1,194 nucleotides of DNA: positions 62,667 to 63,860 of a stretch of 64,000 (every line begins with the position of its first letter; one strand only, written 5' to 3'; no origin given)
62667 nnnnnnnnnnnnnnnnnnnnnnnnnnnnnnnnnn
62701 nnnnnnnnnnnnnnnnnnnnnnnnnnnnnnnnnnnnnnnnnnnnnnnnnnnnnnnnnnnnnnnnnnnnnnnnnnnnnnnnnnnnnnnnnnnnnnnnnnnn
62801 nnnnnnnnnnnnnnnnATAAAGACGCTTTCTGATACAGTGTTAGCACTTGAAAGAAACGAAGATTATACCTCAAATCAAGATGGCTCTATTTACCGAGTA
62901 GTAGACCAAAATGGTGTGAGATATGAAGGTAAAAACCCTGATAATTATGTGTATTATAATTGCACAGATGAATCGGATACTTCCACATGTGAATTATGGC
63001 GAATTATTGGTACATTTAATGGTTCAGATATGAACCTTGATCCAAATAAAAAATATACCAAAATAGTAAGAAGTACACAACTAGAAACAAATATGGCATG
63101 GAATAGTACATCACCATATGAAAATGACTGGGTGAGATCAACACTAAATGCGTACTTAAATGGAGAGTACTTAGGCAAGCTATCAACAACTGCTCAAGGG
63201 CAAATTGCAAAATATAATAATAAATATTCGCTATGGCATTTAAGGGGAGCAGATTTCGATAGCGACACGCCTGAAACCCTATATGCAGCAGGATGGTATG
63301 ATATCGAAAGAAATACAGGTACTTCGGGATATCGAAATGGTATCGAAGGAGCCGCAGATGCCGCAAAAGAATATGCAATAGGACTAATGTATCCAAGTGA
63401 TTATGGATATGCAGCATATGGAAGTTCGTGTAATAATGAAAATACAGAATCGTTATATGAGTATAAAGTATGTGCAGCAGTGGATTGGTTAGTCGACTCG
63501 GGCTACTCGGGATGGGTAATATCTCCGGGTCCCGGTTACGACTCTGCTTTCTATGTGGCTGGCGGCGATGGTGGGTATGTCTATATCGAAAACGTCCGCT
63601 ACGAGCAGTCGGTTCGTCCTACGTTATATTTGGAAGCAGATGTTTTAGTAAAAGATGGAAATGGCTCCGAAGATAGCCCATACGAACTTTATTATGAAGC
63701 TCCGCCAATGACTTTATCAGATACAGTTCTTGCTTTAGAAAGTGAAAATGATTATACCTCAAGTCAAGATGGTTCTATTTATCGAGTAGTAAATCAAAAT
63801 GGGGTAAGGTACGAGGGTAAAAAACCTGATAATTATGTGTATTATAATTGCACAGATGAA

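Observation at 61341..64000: Giant signal-anchored surface protein built from ≥3 ~290-aa Tyr/Cys-rich tandem repeats, running off the window edge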

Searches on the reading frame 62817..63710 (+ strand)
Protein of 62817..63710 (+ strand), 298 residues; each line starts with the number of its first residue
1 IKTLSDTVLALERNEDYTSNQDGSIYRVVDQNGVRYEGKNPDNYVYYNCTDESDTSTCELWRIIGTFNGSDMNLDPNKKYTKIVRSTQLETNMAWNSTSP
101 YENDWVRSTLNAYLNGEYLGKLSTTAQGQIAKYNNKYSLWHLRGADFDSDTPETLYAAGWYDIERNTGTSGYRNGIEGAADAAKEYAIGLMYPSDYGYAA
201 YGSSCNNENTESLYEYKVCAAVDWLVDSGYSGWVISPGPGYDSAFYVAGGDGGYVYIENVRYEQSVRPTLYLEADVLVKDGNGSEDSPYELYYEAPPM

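Call 6: search_protein_families(library=pfam, proteins=[window:62817-63710:+], max_evalue=1)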
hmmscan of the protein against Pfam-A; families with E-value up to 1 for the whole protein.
window:62817-63710:+ (298 aa): 1 family
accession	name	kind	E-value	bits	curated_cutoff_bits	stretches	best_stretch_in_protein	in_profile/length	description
PF19789.6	DUF6273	-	4.9e-07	30.2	23.5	1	91-273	20-171/172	Domain of unknown function (DUF6273)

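Call 43: predict_structure(alignment_id=A2)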
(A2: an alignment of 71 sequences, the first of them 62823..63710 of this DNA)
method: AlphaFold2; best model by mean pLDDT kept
length: 296 residues; sequences in the alignment: 71
mean_pLDDT: 93.9   pTM: 0.93
mean pLDDT of the five models: 93.9, 93.1, 93.0, 92.1, 88.3
residues with pLDDT >= 90: 252; 70-90: 39; 50-70: 5; < 50: 0
segments of 3 or more residues with pLDDT < 50: none
pLDDT, mean of each block of 10 residues (from residue 1): 97 95 95 96 96 95 97 98 96 85 96 98 97 97 85 94 95 92 98 95 82 92 92 93 90 95 98 97 97 77
secondary structure, 60 per line:
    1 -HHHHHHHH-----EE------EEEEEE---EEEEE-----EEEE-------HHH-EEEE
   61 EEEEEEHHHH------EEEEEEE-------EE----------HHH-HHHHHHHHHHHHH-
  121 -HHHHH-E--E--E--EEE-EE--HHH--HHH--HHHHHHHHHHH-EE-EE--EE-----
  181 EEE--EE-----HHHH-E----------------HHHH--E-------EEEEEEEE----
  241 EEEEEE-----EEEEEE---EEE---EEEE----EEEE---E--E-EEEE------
elements in order: H2-9 E23-28 E32-36 E42-45 E57-66 H67-70 E77-83 H107-119 H122-126 E137-139 H155-165 E181-183 H193-196 H215-218 E229-236 E241-246 E252-257 E261-263 E267-270 E275-278 E287-290

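Call 45: search_protein_representatives(protein=window:62823-63710:+)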
Query: 296 residues. Proteins with E-value up to 0.001 (for the whole library): 2411; up to 1e-10: 884; up to 1e-30: 47. The best 150 are listed.
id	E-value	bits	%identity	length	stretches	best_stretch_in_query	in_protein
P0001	0.0e+00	1150.7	70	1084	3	2-289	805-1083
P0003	9.1e-224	757.6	68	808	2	1-295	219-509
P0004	2.3e-160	549.5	49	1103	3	1-289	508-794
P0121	1.0e-117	409.3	72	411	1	2-289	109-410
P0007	3.3e-110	384.7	72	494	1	1-289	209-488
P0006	5.7e-103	361.0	48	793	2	2-289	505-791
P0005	4.7e-91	321.8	46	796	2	2-295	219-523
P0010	1.1e-85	304.1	49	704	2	2-289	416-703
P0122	8.1e-76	271.8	50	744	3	30-290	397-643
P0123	1.5e-73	264.3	33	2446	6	21-289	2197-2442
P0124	2.6e-65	237.3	54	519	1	1-289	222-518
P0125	7.1e-65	235.8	52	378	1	2-289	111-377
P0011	6.5e-61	222.8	41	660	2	1-289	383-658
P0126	1.6e-58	215.0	50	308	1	2-289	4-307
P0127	4.2e-57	210.3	40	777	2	10-295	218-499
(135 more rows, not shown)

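Call 46: fold_search(model_id=the predicted structure, library=pdb)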
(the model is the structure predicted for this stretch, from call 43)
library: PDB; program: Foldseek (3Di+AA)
matches with E <= 10: 152; with E <= 0.001: 1
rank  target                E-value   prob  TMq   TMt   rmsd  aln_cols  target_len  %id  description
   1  9qa6                  4.1e-07  1.00  0.48  0.19   7.4       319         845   12  Cryo-EM structure of Thomasclavelia ramosa IgA peptidase (IgAse) active site mutant (S32-N876) (released 2025-06-25)
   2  6ino_B                4.0e-01  0.02  0.13  0.09  22.9       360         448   10  Crystal structure of the CysR-CTLD2 fragment of human MR at acidic pH (pH 4.6) (released 2019-09-18)
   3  7pub_DA               4.8e-01  0.11  0.11  0.03  10.7        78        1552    8  Late assembly intermediate of the Trypanosoma brucei mitoribosomal small subunit (released 2022-05-04)
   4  5ao6_B                5.1e-01  0.02  0.13  0.10  22.1       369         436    9  Endo180 D1-4, trigonal form (released 2015-10-28)
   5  6ioe_A                5.4e-01  0.02  0.13  0.09  21.9       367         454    9  Crystal structure of the CysR-CTLD2 fragment of human MR at basic pH (pH 8.5) (released 2019-09-18)
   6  5ew6_A                8.2e-01  0.02  0.14  0.11  21.7       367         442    9  Structure of ligand binding region of uPARAP at pH 7.4 without calcium (released 2016-08-10)
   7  8q4e_A                8.7e-01  0.54  0.13  0.28   1.8        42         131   10  Structure of Legionella pneumophila Lcl C-terminal domain (released 2023-12-27)
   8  5xtw_G                1.1e+00  0.01  0.14  0.10  22.7       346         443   12  Crystal structure of the CysR-CTLD2 fragment of human MR at acidic pH (released 2017-12-27)
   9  6inu_A                1.1e+00  0.01  0.14  0.10  23.0       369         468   10  Crystal structure of the CysR-CTLD2 fragment of human MR at acidic pH (pH 4.6) (released 2019-09-18)
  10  6inv                  1.2e+00  0.01  0.12  0.09  23.2       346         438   10  Crystal structure of the CysR-CTLD2 fragment of human MR at acidic pH (pH 4.0) (released 2019-09-18)
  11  5xtw_C                1.4e+00  0.01  0.14  0.10  22.8       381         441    9  Crystal structure of the CysR-CTLD2 fragment of human MR at acidic pH (released 2017-12-27)
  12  6g4j_A                1.5e+00  0.06  0.09  0.09  10.4        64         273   14  Structure of the protein kinase YabT from Bacillus subtilis in complex with an alphaREP crystallization helper (released 2019-01-30)
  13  9vqm_C                1.5e+00  0.00  0.09  0.04  28.6       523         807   10  Cryo-EM structure of Elapor1WT in tetrameric form (released 2025-07-23)
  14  4iop_B                1.6e+00  0.15  0.12  0.27   4.2        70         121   16  Crystal structure of NKp65 bound to its ligand KACL (released 2013-07-17)
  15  6tl7_A                1.6e+00  0.12  0.10  0.20   5.8        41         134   20  CRYSTAL STRUCTURE OF LECTIN-LIKE OX-LDL RECEPTOR 1 (P212121) (released 2020-07-22)
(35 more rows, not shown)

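Call 50: fold_search(model_id=the predicted structure, library=viral)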
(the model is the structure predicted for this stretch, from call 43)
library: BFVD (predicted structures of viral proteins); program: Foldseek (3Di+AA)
matches with E <= 10: 157; with E <= 0.001: 19
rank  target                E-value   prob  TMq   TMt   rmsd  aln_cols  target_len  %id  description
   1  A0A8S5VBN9            3.8e-08  1.00  0.46  0.43   7.6       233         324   16  DUF6273 domain-containing protein [Myoviridae sp. ctbEa13]
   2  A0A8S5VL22            4.9e-07  1.00  0.50  0.21   7.7       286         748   11  (no name in the UniProt tables at hand)
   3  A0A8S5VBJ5            1.1e-06  1.00  0.46  0.52  12.8       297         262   12  ATP-binding sugar transporter [Myoviridae sp. ctbEa13]
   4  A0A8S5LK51            1.5e-06  1.00  0.50  0.41   6.2       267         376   13  DUF6273 domain-containing protein [Siphoviridae sp. ctnhN1]
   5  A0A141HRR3            4.2e-06  1.00  0.48  0.12   6.4       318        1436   13  (no name in the UniProt tables at hand)
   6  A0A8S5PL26            5.7e-06  1.00  0.44  0.28  12.3       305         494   14  DUF6273 domain-containing protein [Siphoviridae sp. ctOSJ35]
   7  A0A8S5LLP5            1.2e-05  1.00  0.48  0.21   6.5       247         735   13  Interferon alpha/beta receptor 1, Interferon I interferon signaling complex [Siphoviridae sp. ctvok7]
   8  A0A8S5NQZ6            3.2e-05  1.00  0.41  0.23   8.3       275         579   10  Tail sheath protein [Myoviridae sp. ctj3P51]
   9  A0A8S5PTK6            3.6e-05  1.00  0.45  0.31   8.3       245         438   13  Uncharacterized protein [Myoviridae sp. ctzS633]
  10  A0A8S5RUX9            4.8e-05  1.00  0.40  0.23  11.3       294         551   12  (no name in the UniProt tables at hand)
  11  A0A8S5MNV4            1.3e-04  1.00  0.41  0.57  10.0       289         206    9  DUF6273 domain-containing protein [Myoviridae sp. ctI7W9]
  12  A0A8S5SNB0            2.1e-04  1.00  0.39  0.67   6.2       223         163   11  DUF6273 domain-containing protein [Siphoviridae sp. ctCb814]
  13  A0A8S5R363            4.7e-04  1.00  0.33  0.49   9.3       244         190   13  DUF6273 domain-containing protein [Siphoviridae sp. ct6d71]
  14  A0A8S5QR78            5.0e-04  1.00  0.39  0.42  13.2       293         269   14  Uncharacterized protein [Siphoviridae sp. ctE6L85]
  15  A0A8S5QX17            5.6e-04  1.00  0.40  0.21  15.6       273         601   14  Concanavalin A-like lectin/glucanase superfamily protein [Siphoviridae sp. ctcuE16]
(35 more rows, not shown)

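Call 55: search_solved_structures(query=A2, max_evalue=1, show_alignments=1)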
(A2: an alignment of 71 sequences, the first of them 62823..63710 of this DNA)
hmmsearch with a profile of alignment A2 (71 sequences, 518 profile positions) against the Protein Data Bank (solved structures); distinct sequences matched with E-value up to 1: 0.

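Call 60: search_protein_families(library=pfam, proteins=[P0123], max_evalue=0.01)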
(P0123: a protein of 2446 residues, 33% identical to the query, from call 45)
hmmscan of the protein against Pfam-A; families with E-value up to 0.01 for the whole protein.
P0123 (2446 aa): 2 families
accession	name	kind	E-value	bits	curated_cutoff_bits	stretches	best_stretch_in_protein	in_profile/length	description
PF09479.16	Flg_new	-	1.7e-96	316.7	27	6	277-344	1-65/65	Listeria-Bacteroides repeat domain (List_Bact_rpt)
PF21574.2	Cas9_PI_C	-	0.0038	17.6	27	0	387-404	3-20/63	CRISPR-associated endonuclease Cas9, C-terminal domain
